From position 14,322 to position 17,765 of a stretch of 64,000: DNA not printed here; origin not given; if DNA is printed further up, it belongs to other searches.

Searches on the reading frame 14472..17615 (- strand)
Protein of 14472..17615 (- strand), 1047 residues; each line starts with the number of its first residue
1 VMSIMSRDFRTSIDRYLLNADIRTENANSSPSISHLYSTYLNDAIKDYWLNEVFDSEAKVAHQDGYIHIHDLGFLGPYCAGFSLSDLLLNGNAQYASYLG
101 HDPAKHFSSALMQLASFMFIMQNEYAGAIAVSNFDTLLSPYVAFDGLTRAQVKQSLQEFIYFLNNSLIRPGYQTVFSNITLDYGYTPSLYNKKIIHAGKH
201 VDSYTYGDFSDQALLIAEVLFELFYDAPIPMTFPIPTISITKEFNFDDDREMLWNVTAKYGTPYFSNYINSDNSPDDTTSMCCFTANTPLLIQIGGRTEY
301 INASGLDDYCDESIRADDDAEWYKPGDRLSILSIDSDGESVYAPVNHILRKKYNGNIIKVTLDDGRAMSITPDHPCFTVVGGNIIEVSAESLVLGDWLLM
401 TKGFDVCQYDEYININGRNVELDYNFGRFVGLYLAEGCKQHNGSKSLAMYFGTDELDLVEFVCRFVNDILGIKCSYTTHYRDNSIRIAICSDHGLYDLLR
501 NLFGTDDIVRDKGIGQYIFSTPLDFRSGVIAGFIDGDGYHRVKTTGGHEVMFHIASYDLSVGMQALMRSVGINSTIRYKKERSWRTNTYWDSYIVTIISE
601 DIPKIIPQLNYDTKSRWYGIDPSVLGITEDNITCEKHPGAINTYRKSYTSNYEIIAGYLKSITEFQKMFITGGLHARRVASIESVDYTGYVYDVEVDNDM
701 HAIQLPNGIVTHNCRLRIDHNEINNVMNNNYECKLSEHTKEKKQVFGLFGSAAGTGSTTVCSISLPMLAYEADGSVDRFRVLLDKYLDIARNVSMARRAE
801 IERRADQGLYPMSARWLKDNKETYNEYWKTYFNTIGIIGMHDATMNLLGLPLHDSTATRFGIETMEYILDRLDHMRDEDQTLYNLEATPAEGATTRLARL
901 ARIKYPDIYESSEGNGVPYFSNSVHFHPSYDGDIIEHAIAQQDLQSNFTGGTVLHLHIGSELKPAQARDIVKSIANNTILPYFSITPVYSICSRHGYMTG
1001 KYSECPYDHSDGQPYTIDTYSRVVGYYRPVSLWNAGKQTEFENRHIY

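Call 111: search_protein_families(library=pfam, proteins=[window:14472-17615:-], max_evalue=0.01)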
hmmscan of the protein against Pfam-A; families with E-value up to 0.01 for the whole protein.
window:14472-17615:- (1047 aa): 4 families
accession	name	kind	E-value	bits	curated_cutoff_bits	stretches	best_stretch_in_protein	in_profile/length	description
PF13597.11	NRDD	-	1.3e-135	453.6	26.2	2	707-1047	255-562/562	Anaerobic ribonucleoside-triphosphate reductase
PF14890.11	Intein_splicing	-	2.2e-15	57.2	35.8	1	331-713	23-155/155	Intein splicing domain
PF14528.11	LAGLIDADG_3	-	6.6e-13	49.2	22.5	1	525-600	2-71/82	LAGLIDADG-like domain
PF05204.19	Hom_end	-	0.0019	18.7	21.1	0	525-601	13-88/110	Homing endonuclease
